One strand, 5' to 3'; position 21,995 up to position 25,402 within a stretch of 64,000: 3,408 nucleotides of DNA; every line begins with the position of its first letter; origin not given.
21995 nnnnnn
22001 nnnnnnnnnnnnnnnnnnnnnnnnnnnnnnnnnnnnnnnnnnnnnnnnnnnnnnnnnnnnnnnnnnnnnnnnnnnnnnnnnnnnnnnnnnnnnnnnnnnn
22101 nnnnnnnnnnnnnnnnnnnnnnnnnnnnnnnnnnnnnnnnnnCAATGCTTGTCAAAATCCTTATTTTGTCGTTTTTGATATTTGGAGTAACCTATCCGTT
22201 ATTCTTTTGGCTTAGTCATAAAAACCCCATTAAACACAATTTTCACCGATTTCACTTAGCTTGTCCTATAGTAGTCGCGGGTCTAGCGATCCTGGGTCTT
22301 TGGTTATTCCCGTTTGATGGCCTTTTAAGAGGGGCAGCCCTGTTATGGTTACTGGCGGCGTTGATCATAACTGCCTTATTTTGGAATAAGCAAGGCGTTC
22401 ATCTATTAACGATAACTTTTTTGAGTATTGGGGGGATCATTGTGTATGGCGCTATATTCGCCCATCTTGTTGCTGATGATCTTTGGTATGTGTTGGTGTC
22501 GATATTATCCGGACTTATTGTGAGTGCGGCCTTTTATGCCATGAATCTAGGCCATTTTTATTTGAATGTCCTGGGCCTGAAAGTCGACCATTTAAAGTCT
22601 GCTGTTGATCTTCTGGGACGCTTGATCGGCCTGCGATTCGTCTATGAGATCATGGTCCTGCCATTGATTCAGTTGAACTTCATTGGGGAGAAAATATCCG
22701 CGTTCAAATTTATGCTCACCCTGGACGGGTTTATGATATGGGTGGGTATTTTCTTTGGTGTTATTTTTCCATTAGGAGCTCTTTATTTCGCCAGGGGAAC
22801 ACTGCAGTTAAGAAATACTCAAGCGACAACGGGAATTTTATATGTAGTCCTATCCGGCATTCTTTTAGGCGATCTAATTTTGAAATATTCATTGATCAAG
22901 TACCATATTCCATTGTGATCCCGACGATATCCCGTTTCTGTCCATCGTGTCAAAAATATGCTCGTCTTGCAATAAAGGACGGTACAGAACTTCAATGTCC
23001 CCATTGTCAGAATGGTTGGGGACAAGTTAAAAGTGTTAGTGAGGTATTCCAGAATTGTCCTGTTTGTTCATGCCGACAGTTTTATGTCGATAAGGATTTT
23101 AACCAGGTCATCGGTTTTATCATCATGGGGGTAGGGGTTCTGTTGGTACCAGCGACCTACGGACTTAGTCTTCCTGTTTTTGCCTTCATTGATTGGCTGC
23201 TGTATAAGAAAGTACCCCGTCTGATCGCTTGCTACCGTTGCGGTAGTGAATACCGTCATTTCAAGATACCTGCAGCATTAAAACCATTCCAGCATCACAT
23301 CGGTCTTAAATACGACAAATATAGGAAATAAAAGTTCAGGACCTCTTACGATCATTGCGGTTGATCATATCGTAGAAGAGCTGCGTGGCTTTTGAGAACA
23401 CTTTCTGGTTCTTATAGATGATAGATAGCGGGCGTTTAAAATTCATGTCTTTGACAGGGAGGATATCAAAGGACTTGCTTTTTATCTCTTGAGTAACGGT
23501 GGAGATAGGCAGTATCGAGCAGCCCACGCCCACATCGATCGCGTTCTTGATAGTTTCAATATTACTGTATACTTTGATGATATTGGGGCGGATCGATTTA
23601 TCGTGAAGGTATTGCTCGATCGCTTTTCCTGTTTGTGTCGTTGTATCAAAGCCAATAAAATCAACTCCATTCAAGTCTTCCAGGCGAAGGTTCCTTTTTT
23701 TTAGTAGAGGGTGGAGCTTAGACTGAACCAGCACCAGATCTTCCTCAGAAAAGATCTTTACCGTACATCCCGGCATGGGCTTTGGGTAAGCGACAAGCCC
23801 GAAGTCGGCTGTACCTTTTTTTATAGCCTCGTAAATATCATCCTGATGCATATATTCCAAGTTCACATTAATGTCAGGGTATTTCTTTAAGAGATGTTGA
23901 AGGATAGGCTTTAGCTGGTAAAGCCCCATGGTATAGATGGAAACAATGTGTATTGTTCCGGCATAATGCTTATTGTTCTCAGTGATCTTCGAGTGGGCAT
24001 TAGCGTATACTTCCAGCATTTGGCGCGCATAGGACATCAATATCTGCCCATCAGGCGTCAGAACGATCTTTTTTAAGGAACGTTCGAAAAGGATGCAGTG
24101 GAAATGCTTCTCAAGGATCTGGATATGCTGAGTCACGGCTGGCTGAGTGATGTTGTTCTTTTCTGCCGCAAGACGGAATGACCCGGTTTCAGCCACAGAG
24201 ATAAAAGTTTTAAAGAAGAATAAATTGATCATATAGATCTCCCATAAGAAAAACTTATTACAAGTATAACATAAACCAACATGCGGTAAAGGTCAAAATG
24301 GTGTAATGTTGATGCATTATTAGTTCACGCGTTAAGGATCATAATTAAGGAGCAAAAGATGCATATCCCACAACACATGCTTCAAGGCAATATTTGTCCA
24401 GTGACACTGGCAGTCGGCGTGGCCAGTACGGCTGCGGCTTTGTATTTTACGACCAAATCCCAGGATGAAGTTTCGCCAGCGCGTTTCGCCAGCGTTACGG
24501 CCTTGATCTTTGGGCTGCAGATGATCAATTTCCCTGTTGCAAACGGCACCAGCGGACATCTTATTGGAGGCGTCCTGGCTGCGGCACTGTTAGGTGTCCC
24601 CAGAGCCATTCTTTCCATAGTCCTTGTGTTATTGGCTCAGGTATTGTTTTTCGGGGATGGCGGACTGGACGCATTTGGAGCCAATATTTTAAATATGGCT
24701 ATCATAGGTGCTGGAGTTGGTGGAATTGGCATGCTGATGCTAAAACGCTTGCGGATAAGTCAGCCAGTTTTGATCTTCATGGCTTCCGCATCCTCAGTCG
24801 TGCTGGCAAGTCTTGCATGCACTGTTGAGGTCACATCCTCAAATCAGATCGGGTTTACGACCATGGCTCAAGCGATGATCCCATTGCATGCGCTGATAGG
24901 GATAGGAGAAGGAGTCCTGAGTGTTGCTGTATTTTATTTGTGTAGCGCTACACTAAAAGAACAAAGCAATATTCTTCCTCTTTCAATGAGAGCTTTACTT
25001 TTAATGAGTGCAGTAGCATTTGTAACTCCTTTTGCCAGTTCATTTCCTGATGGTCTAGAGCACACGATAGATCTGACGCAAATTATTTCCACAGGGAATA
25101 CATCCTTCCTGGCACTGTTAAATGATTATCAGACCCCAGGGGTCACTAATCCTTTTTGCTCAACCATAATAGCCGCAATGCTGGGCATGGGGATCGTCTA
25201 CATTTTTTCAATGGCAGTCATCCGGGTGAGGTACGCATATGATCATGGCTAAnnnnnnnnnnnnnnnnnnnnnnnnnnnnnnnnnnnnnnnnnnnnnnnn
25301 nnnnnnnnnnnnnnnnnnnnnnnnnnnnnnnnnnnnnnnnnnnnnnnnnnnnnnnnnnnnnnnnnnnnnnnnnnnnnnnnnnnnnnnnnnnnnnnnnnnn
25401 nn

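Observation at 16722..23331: Non-canonical quinol oxidising module: Rieske + split cytochrome b6/extended subunit IV + octaheme cytochrome c + two unknown membrane proteins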

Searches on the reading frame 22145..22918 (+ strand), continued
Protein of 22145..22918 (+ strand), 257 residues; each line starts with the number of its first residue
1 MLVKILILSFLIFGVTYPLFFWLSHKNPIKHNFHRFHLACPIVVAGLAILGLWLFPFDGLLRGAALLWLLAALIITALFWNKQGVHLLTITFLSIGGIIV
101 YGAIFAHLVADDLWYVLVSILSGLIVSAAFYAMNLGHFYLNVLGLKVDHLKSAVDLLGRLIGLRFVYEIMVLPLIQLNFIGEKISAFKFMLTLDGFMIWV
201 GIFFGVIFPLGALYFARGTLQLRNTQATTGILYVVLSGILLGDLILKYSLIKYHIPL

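Call 84: fold_search(model_id=the predicted structure, library=pdb)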
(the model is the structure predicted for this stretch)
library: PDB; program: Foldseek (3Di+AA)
matches with E <= 10: 196; with E <= 0.001: 0
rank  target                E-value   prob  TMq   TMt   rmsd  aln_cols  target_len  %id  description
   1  6btm_C                3.2e-02  1.00  0.53  0.34   7.8       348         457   14  Structure of Alternative Complex III from Flavobacterium johnsoniae (Wild Type) (released 2018-05-09)
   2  9ilt_F                5.7e-02  1.00  0.54  0.39   7.0       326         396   13  Crystal structure of alternative complex III from Chloroflexus aurantiacus (released 2025-03-19)
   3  8k9e_F                7.2e-02  0.99  0.49  0.34   9.8       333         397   10  Cryo-EM structure of the photosynthetic alternative complex III from Chloroflexus aurantiacus at 3.3 angstrom (released 2024-03-06)
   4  7e9s_A                1.9e-01  0.30  0.22  0.10  15.9       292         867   15  Archaeal oligosaccharyltransferase AglB from Archaeoglobus fulgidus in complex with an inhibitory peptide and a dolich (released 2021-09-08)
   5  6f0k_C                2.4e-01  0.98  0.56  0.36   6.7       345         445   11  Alternative complex III (released 2018-05-09)
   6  6rko_B                2.8e-01  0.84  0.44  0.34   8.1       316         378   14  Cryo-EM structure of the E. coli cytochrome bd-I oxidase at 2.68 A resolution (released 2019-10-16)
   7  6rx4_A                4.2e-01  0.96  0.58  0.35   8.6       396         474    9  THE STRUCTURE OF BD OXIDASE FROM ESCHERICHIA COLI (released 2019-11-20)
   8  6lod_F                5.0e-01  0.82  0.50  0.37   9.5       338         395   12  Cryo-EM structure of the air-oxidized photosynthetic alternative complex III from Roseiflexus castenholzii (released 2020-11-04)
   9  1rke_A                5.2e-01  0.38  0.27  0.26  22.4       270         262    8  Human vinculin head (1-258) in complex with human vinculin tail (879-1066) (released 2004-01-13)
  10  5h5m_B                6.0e-01  0.35  0.30  0.24   9.8       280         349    6  Crystal structure of HMP-1 M domain (released 2017-03-29)
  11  3zdl_A                7.8e-01  0.23  0.26  0.26  22.3       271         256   11  Vinculin head (1-258) in complex with a RIAM fragment (released 2013-02-13)
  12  4dj9_A                9.0e-01  0.23  0.26  0.27  23.1       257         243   11  Human vinculin head domain Vh1 (residues 1-258) in complex with the talin vinculin binding site 50 (VBS50, residues 20 (released 2012-02-29)
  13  4o7g_A                9.8e-01  0.30  0.24  0.28  15.0       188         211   11  Crystal Structure of Ascorbate-bound Cytochrome b561, crystal soaked in 1 M L-ascorbate for 40 minutes (released 2014-02-05)
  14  5h36_A                9.8e-01  0.23  0.27  0.33  14.1       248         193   12  Crystal structures of the TRIC trimeric intracellular cation channel orthologue from Rhodobacter sphaeroides (released 2017-01-11)
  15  4e18_A                1.0e+00  0.20  0.26  0.26  22.2       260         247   10  Alpha-E-catenin is an autoinhibited molecule that co-activates vinculin (released 2012-05-16)
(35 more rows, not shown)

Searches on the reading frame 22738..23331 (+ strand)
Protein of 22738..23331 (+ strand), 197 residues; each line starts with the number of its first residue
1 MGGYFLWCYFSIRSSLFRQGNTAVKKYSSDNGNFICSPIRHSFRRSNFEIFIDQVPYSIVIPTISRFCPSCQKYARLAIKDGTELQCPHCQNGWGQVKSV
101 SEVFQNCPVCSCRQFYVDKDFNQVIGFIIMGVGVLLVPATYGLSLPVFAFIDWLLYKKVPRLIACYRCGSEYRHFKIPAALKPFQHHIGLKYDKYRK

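Call 4: search_protein_families(library=pfam, proteins=[window:22738-23331:+], max_evalue=0.01)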
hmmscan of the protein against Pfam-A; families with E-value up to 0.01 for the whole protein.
window:22738-23331:+ (197 aa): 1 family
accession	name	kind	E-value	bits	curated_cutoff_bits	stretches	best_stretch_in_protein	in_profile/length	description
PF12760.12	Zn_ribbon_IS1595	-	0.0041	17.5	25.4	0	68-91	21-44/46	Transposase zinc-ribbon domain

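Call 5: search_protein_families(library=ncbifam, proteins=[window:22738-23331:+], max_evalue=0.01)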
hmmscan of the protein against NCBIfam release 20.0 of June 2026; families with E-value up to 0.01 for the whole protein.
window:22738-23331:+ (197 aa): 1 family
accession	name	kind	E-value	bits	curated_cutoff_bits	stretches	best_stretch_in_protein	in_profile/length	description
TIGR04104.1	cxxc_20_cxxc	subfamily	0.0021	18.4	45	1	86-149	2-70/93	TIGR04104 family putative zinc finger protein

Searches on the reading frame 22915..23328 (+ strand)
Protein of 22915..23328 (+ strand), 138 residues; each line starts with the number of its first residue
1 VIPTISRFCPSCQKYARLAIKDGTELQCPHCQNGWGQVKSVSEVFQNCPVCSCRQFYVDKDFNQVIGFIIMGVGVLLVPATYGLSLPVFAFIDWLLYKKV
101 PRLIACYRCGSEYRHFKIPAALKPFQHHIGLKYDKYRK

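Call 78: search_protein_families(library=pfam, alignment_id=A4, max_evalue=1)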
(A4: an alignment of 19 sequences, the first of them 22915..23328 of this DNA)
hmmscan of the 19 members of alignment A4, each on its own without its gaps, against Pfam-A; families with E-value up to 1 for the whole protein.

A. member 1, window:22915-23328:+ (138 aa): 10 families
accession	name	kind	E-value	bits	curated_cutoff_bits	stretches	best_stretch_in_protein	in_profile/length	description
PF12760.12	Zn_ribbon_IS1595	-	0.00098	19.5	25.4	1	9-32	21-44/46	Transposase zinc-ribbon domain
PF15777.11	Anti-TRAP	-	0.0097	16.3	32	2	24-69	9-54/59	Tryptophan RNA-binding attenuator protein inhibitory protein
PF12773.13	DZR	-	0.018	15.6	27.3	1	3-51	9-44/45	Double zinc ribbon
PF11648.16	RIG-I_C-RD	-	0.023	15.3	25.6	1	18-61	50-91/117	C-terminal domain of RIG-I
PF14369.11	Zn_ribbon_19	-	0.029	15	30.8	1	8-34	4-30/35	zinc-ribbon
PF01155.25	HypA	-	0.054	14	28.9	0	24-58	69-99/112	Hydrogenase/urease nickel incorporation, metallochaperone, hypA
PF14354.12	Lar_restr_allev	-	0.15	12.8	28.6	1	46-113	4-34/58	Restriction alleviation protein Lar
PF23903.1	Phage_zn_bind_2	-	0.34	11.3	27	0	103-119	3-19/44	Phage zinc binding domain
PF07191.17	Zn_ribbon_6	-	0.47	10.9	25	0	9-52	3-36/67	Double zinc ribbon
PF08274.17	Zn_Ribbon_YjdM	-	0.5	10.9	30.8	0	9-35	5-29/30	PhnA Zinc-Ribbon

B. families by the number of members that match (of 19 scanned): 87 families (the first 25 are shown)
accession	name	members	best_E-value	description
PF01155.25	HypA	12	0.00092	Hydrogenase/urease nickel incorporation, metallochaperone, hypA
PF12760.12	Zn_ribbon_IS1595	9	3.8e-05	Transposase zinc-ribbon domain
PF24042.1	DUF7351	9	0.045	Domain of unknown function (DUF7351)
PF12773.13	DZR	8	0.0011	Double zinc ribbon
PF14354.12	Lar_restr_allev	7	0.0081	Restriction alleviation protein Lar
PF09723.15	Zn_ribbon_8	6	0.0062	Zinc ribbon domain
PF21344.3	Zn_ribbon_LysW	5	7.6e-07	Alpha-aminoadipate carrier protein LysW-like, globular domain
PF19134.6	DUF5817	5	0.0003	Domain of unknown function (DUF5817)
PF23548.1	Zn_ribbon_FGT1_2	5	0.00063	FORGETTER1 second zinc ribbon domain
PF14369.11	Zn_ribbon_19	5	0.004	zinc-ribbon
PF05129.18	Zn_ribbon_Elf1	5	0.0043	Transcription elongation factor Elf1 like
PF11781.13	Zn_ribbon_RRN7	5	0.036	Zinc-finger of RNA-polymerase I-specific TFIIB, Rrn7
PF07191.17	Zn_ribbon_6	5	0.24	Double zinc ribbon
PF23454.1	Zn_ribbon_Brz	4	0.0013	Transcriptional regulator Brz zinc beta ribbon domain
PF13453.11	Zn_ribbon_TFIIB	4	0.0018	Transcription factor zinc-finger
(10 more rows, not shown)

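Call 79: search_solved_structures(query=A4, max_evalue=10)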
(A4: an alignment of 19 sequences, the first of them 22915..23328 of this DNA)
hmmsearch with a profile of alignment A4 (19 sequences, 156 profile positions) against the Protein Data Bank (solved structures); distinct sequences matched with E-value up to 10: 42.
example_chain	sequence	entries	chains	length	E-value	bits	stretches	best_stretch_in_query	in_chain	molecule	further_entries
4qiw_P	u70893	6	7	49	0.0049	19.7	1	1-38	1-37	DNA-directed RNA polymerase subunit P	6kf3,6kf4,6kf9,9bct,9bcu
36ro_P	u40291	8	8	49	0.027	17.3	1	1-37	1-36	DNA-directed RNA polymerase subunit Rpo12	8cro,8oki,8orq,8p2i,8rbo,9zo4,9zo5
5k2m_E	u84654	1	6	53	0.041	16.7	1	6-39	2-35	Probable lysine biosynthesis protein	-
2cor_A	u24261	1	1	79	0.047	16.5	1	6-38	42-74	PINCH protein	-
2j7a_C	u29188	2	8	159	0.054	16.3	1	4-41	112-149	CYTOCHROME C QUINOL DEHYDROGENASE NRFH | NAPC/NIRT CYTOCHROME C FAMILY PROTEIN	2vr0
3wwl_A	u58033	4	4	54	0.062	16.1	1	6-38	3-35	Alpha-aminoadipate carrier protein LysW | OrfF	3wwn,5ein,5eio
4cgy_A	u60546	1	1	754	0.078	15.8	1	5-64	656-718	DNA TOPOISOMERASE 3-ALPHA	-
4cht_A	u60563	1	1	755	0.078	15.8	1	5-64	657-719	DNA TOPOISOMERASE 3-ALPHA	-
9v21_sC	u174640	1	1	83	0.1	15.4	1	5-42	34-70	Small ribosomal subunit protein eS27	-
9v1j_sC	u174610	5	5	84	0.11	15.3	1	5-42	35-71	Small ribosomal subunit protein eS27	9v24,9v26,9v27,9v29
2nb9_A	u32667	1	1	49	0.11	15.3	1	6-43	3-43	Uncharacterized protein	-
2e2z_A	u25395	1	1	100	0.11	15.2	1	23-60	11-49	Tim15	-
3j0k_L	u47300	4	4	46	0.14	14.9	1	4-42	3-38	DNA-directed RNA polymerases I, II, and III 7.7 kDa polypeptide | DNA-DIRECTED RNA POLYMERASES I, II, AND III SUBUNIT RPABC4, RPB12 | DNA-directed RNA polymeras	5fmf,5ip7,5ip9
7oqy_Y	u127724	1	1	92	0.18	14.6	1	7-46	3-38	DNA-directed RNA polymerase, subunit M (RpoM-2)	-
3h0g_L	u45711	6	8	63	0.2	14.4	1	4-42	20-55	DNA-directed RNA polymerases I, II, and III subunit RPABC4 | RNA polymerase II subunit Rpb12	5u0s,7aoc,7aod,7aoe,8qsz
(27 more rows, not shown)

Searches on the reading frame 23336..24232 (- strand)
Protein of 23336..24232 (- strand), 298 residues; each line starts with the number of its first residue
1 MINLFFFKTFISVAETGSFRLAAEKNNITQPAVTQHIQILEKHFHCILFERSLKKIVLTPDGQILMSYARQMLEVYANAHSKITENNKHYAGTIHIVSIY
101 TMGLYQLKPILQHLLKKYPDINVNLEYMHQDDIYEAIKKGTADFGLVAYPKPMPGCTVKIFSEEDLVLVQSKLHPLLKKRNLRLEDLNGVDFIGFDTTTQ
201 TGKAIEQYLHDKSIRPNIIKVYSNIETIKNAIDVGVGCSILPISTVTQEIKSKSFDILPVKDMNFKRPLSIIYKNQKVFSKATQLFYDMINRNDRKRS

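Call 4: search_protein_families(library=pfam, proteins=[window:23336-24232:-], max_evalue=0.01)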
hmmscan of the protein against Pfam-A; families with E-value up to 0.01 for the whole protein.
window:23336-24232:- (298 aa): 2 families
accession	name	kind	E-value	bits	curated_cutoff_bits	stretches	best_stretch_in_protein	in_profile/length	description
PF03466.25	LysR_substrate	-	1.1e-37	129.9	28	1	90-292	4-206/209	LysR substrate binding domain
PF00126.33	HTH_1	-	3.5e-18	65.7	26.6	1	8-63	5-60/60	Bacterial regulatory helix-turn-helix protein, lysR family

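Call 5: search_protein_families(library=ncbifam, proteins=[window:23336-24232:-], max_evalue=0.01)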
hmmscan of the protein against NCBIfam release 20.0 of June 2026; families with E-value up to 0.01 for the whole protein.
window:23336-24232:- (298 aa): 57 families (the best 25 are shown)
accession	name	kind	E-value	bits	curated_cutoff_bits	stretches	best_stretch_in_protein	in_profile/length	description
NF040786.1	LysR_Sec_metab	equivalog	4.5e-53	180.2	250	1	3-292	2-296/298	selenium metabolism-associated LysR family transcriptional regulator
NF047520.1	trans_act_CidR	equivalog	1.4e-43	149.1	415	1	7-291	6-289/292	cidABC operon transcriptional activator CidR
NF053705.1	TransRegGltCGpos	equivalog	4.6e-38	131.1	350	1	8-291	7-290/300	glutamate biosynthesis transcriptional regulator GltC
TIGR03339.1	phn_lysR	subfamily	5.4e-36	124.3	341.1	1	8-276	3-265/279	aminoethylphosphonate catabolism associated LysR family transcriptional regulator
NF008416.0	PRK11242.1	equivalog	4.5e-35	121.4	277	1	9-294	8-291/300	transcriptional regulator CynR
NF040889.1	trans_reg_YeiE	equivalog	3.2e-33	115.2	480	1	4-289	5-285/288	DNA-binding transcriptional regulator YeiE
NF045990.1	TransRegCbbRRhodb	equivalog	2.2e-32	112.3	450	1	7-293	11-299/304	LysR family regulator CbbR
NF007385.0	PRK09906.1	equivalog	3.6e-32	111.7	356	1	5-246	4-246/296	DNA-binding transcriptional regulator HcaR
NF045775.1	acetoin_reg_AlsR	exception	1.7e-31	109.8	430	1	4-275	3-274/290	acetoin biosynthesis transcriptional regulator AlsR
NF058504.1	TransRegCcpCBac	equivalog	3.8e-30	105.3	400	1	11-291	10-285/287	transcriptional regulator CcpC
NF008095.0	PRK10837.1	subfamily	5.5e-30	104.6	281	1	4-291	5-287/290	LysR family transcriptional regulator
NF008722.0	PRK11716.1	equivalog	1.2e-29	103.3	246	1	7-248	6-248/293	HTH-type transcriptional activator IlvY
NF007439.0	PRK09986.1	equivalog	3.1e-29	102.3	290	1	2-285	7-290/296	LysR family transcriptional regulator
NF008361.0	PRK11151.1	equivalog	1.1e-27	97.2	329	1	7-275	6-274/305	DNA-binding transcriptional regulator OxyR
NF052633.1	LysR_TF_PsrA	exception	3.5e-27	95.1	540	1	9-283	12-285/297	L-proline-binding transcription factor PsrA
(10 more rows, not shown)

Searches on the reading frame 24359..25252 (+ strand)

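Call 4: search_protein_families(library=pfam, proteins=[window:24359-25252:+], max_evalue=0.01)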
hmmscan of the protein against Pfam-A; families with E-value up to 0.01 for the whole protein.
window:24359-25252:+ (297 aa): 2 families
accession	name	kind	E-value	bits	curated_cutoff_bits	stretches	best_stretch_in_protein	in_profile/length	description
PF01891.21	CbiM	-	1.7e-40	139.5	23.1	1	2-193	1-196/205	Cobalt uptake substrate-specific transmembrane region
PF13190.11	PDGLE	-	1.6e-06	28.3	27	1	220-289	16-98/102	PDGLE domain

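Call 5: search_protein_families(library=ncbifam, proteins=[window:24359-25252:+], max_evalue=0.01)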
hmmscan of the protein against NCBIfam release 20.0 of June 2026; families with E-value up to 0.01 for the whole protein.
window:24359-25252:+ (297 aa): 9 families
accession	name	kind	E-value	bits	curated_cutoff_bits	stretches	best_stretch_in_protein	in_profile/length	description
NF004902.0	PRK06265.1-1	equivalog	5.9e-34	117.6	219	1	1-195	1-195/213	cobalt transporter CbiM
NF005598.0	PRK07331.1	equivalog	7.9e-22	78.1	401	1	1-289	1-317/323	cobalt transporter CbiM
NF008873.0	PRK11909.1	equivalog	1.8e-21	77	225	1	1-159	1-159/230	cobalt transporter CbiM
NF006184.0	PRK08319.1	equivalog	2.6e-15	56.6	180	1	1-201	1-210/224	energy-coupling factor ABC transporter permease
TIGR00123.1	cbiM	equivalog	2.4e-11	43.9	184.15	1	43-192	45-201/214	cobalt ECF transporter S component CbiM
NF004909.0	PRK06265.2-5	equivalog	7.9e-11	42.4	172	1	1-189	1-180/196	cobalt transporter CbiM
NF004905.0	PRK06265.1-5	equivalog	7.6e-09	36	173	1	1-195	1-189/205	cobalt transporter CbiM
NF004903.0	PRK06265.1-3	equivalog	1.1e-07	31.4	193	1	1-161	2-159/211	cobalt transporter CbiM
NF004907.0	PRK06265.2-2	subfamily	2.2e-06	27.4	200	1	6-118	22-132/221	cobalt transporter CbiM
